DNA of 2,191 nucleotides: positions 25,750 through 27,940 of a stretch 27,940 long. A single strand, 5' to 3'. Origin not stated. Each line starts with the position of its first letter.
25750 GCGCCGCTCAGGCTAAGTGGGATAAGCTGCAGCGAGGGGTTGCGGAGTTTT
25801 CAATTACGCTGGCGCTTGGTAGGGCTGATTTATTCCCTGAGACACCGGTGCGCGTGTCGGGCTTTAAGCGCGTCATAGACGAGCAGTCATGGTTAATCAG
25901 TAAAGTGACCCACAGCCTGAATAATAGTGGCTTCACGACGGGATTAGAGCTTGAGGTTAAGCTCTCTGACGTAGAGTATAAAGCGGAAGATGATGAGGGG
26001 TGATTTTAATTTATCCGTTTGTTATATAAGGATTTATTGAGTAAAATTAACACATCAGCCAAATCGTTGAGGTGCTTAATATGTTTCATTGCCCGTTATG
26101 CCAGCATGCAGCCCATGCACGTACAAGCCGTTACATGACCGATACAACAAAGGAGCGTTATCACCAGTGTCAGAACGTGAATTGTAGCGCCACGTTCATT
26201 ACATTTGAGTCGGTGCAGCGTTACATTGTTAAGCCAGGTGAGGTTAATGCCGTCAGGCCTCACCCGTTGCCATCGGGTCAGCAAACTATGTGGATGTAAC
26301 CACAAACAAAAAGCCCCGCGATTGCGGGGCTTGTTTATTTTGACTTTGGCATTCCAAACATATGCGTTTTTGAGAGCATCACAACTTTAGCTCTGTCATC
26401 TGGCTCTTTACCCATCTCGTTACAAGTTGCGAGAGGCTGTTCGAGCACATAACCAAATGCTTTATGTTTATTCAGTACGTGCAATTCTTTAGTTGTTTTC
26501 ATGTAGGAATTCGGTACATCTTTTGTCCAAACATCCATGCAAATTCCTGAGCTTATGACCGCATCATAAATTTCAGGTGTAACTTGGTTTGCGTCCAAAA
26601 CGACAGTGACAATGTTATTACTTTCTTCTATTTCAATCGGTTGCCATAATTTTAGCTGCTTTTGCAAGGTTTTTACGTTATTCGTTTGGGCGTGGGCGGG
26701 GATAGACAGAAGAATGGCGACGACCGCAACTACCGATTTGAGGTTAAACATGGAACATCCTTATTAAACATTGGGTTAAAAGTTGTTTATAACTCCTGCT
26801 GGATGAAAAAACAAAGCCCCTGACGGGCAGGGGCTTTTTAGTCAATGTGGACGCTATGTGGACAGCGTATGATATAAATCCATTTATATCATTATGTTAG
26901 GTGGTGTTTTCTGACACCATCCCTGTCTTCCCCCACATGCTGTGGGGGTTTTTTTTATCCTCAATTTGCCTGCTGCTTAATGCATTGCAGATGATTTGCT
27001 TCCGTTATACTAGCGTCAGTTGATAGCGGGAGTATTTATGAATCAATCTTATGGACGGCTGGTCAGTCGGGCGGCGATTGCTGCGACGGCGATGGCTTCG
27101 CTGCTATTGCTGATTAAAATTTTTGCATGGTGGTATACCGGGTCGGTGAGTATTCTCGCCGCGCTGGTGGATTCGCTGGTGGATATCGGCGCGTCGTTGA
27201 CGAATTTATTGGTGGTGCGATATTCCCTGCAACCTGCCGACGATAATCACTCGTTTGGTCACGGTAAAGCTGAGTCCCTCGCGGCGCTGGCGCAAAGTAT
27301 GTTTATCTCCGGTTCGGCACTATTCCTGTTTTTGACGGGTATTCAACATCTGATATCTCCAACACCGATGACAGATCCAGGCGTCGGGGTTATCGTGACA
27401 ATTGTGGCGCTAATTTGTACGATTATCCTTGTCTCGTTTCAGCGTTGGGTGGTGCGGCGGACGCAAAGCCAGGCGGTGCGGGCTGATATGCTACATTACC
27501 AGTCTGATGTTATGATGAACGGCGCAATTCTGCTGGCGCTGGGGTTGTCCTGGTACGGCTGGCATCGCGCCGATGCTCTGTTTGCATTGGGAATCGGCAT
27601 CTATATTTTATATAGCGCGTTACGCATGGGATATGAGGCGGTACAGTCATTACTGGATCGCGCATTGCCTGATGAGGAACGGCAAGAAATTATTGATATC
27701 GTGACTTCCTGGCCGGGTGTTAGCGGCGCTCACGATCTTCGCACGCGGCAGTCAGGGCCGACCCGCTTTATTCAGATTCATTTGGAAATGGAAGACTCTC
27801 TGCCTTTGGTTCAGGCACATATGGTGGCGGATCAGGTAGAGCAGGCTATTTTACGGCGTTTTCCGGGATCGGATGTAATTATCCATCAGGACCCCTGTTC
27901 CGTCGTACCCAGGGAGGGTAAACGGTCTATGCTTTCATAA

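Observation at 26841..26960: Right junction: tandem TGTGGAC repeats, a 20-bp palindrome and an sRNA-like double hairpin next to fieF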

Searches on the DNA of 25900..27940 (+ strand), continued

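Call 40: search_dna_similar(query=window:26841-26912:+, collection=ecoli_genomes, mode=distant, max_rows=40, rows=spread, max_evalue=0.001)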
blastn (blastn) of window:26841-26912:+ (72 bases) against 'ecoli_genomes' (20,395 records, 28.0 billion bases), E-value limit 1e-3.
Records with a match: 840; places in all: 855; records where one place covers at least 80% of the query: 792.
Genomes with a match: 840 of 5426; with a place that covers at least 80% of the query: 792. Places per genome that has any: lowest 1, median 1, highest 2. On chromosomes: 855 places; on plasmids: 0.
Best place of each record, by identity: >=99% 1; 95-99% 1; 90-95% 91; 80-90% 747.
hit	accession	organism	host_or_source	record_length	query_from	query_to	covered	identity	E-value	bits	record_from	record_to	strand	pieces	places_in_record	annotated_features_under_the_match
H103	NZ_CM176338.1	Escherichia coli strain CAVP776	Homo sapiens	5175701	1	72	100%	100.0%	4e-28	131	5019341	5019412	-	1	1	none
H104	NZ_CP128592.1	Escherichia coli strain VG12A2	farm environment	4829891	1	70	97%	90.0%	3e-17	96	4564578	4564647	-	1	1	none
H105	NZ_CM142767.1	Escherichia coli strain GPEC484-624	chicken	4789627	1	70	97%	90.0%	3e-17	96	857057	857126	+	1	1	none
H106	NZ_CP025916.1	Escherichia coli strain 120899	Homo sapiens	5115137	1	70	97%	88.6%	3e-16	92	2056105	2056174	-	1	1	none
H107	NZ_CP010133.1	Escherichia coli strain C11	cow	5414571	1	70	97%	88.6%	3e-16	92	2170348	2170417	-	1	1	none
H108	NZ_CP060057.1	Escherichia coli strain G8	Homo sapiens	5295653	1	70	97%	88.6%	3e-16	92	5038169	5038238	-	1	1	none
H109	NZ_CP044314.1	Escherichia coli strain RM9245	feces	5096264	1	70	97%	88.6%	3e-16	92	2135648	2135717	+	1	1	none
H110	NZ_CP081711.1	Escherichia coli strain AH21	-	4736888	1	70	97%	88.6%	3e-16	92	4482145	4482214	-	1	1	none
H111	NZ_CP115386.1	Escherichia coli strain CUVET20-PYO2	dog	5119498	1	70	97%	88.6%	3e-16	92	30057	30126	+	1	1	none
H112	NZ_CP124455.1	Escherichia coli strain AVS0193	environmental: river near WWTP effluent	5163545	1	70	97%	88.6%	3e-16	92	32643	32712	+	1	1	none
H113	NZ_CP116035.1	Escherichia coli strain FAH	Homo sapiens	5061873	1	70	97%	88.6%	3e-16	92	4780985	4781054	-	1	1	none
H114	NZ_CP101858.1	Escherichia coli strain LP50-1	pigeon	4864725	1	70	97%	88.6%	3e-16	92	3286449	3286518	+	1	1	none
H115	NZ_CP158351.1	Escherichia coli strain 146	Homo sapiens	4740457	1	70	97%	88.6%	3e-16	92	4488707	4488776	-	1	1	none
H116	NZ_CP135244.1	Escherichia coli strain OHT76-1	Food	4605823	1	70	97%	88.6%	3e-16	92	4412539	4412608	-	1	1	none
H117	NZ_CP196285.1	Escherichia coli strain ECamp083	Homo sapiens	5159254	1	70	97%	88.6%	3e-16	92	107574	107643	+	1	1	none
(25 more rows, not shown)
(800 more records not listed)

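Call 61: search_dna_similar(query=L001:1480-1570:+, collection=ecoli_genomes, mode=near, max_rows=60, rows=spread)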
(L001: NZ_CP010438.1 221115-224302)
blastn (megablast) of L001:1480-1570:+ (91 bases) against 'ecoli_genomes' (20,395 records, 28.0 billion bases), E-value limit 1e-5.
Records with a match: 5424; places in all: 5589; records where one place covers at least 80% of the query: 4591.
Genomes with a match: 5424 of 5426; with a place that covers at least 80% of the query: 4591. Places per genome that has any: lowest 1, median 1, highest 2. On chromosomes: 5587 places; on plasmids: 2.
Best place of each record, by identity: >=99% 1053; 95-99% 4362; 90-95% 9.
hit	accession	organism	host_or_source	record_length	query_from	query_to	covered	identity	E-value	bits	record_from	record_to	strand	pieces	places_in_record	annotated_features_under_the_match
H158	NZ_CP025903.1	Escherichia coli strain 300709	Homo sapiens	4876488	1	91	100%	100.0%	2e-39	169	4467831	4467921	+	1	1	none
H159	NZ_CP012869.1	Escherichia coli strain K-12 substr. MG1655_TMP32XR1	culture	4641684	1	91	100%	100.0%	2e-39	169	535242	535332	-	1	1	none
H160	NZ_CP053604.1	Escherichia coli strain NEB10-beta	not applicable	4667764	1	91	100%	100.0%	2e-39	169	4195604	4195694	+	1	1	none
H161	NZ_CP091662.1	Escherichia coli strain KFu023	river water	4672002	1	91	100%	100.0%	2e-39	169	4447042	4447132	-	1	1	none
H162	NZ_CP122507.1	Escherichia coli strain W444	pig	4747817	1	91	100%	100.0%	2e-39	169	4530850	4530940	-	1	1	none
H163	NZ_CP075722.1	Escherichia coli strain CPE35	Sus scrofa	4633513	1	91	100%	100.0%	2e-39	169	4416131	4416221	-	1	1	none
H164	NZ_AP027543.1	Escherichia coli strain LR-48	Homo sapiens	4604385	1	91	100%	100.0%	2e-39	169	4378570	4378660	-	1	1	none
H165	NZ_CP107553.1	Escherichia coli strain MG1655_insertion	laboratory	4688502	1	91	100%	100.0%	2e-39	169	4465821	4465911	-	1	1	none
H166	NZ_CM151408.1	Escherichia coli str. K-12 substr. MG1655 strain K-12 ...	not applicable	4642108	1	91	100%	100.0%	2e-39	169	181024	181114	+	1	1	none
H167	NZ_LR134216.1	Escherichia coli strain NCTC10973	missing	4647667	1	91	100%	100.0%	2e-39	169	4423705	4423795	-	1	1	none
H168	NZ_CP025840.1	Escherichia coli strain 214-4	Homo sapiens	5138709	1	91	100%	98.9%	9e-38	163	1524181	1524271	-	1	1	none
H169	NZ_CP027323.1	Escherichia coli strain 2013C-3033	Homo sapiens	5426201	1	91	100%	98.9%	9e-38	163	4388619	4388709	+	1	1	none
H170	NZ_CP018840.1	Escherichia coli strain KSC64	porcine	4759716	1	91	100%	98.9%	9e-38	163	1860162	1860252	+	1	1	none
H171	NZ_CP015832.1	Escherichia coli O157 strain 180-PT54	Homo sapiens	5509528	1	91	100%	98.9%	9e-38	163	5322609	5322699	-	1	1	none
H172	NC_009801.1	Escherichia coli O139:H28 str. E24377A strain E24377A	-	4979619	1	91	100%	98.9%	9e-38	163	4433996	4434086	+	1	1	none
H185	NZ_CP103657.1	Escherichia coli strain 3150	Homo sapiens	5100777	1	91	100%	98.9%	9e-38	163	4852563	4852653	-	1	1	none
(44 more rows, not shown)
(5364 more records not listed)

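Call 62: get_annotated_region(hit=H172, flank=100)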
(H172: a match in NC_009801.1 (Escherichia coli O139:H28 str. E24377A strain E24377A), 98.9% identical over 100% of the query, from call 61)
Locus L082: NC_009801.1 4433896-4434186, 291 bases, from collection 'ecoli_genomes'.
description: Escherichia coli O139:H28 str. E24377A, complete sequence
organism: Escherichia coli O139:H28 str. E24377A strain E24377A (NCBI taxid 331111)
replicon: chromosome; assembly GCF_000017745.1
host: -; source: -; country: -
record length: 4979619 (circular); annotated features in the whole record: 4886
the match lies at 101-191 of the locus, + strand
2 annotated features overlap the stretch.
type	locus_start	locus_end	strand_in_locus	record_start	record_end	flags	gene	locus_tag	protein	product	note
CDS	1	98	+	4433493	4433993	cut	cpxP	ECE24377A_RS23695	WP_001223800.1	cell-envelope stress modulator CpxP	-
CDS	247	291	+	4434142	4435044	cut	fieF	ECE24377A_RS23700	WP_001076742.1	CDF family cation-efflux transporter FieF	FieF, a metal efflux transporter, is a member of the CDF (cation diffusion facilitator) family of transporters.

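Call 63: get_annotated_region(hit=H185, flank=100)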
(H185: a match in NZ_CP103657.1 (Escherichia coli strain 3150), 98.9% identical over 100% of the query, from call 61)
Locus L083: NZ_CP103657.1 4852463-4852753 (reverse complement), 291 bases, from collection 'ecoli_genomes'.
description: Escherichia coli strain 3150 chromosome, complete genome
organism: Escherichia coli strain 3150 (NCBI taxid 562)
replicon: chromosome; assembly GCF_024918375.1
host: Homo sapiens; source: blood; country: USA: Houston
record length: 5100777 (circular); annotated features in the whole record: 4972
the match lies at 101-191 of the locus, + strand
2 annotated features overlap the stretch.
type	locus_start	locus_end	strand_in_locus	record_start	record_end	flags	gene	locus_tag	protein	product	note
CDS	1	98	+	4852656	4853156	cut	cpxP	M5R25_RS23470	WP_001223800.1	cell-envelope stress modulator CpxP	-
CDS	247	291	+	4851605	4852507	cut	fieF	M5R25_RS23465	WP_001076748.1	CDF family cation-efflux transporter FieF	FieF, a metal efflux transporter, is a member of the CDF (cation diffusion facilitator) family of transporters.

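Call 74: search_rna_families(source=L001, start=900, end=1700, threshold=evalue, max_evalue=0.1)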
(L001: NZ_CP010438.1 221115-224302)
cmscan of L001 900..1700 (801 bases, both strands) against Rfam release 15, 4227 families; matches with E-value up to 0.1: 1.
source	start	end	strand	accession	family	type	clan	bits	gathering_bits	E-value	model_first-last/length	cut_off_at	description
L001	1472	1544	-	RF02628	Hrs1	Gene; sRNA;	-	41.4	56.4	1.8e-06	1-74/74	no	Hfq-regulated sRNA 1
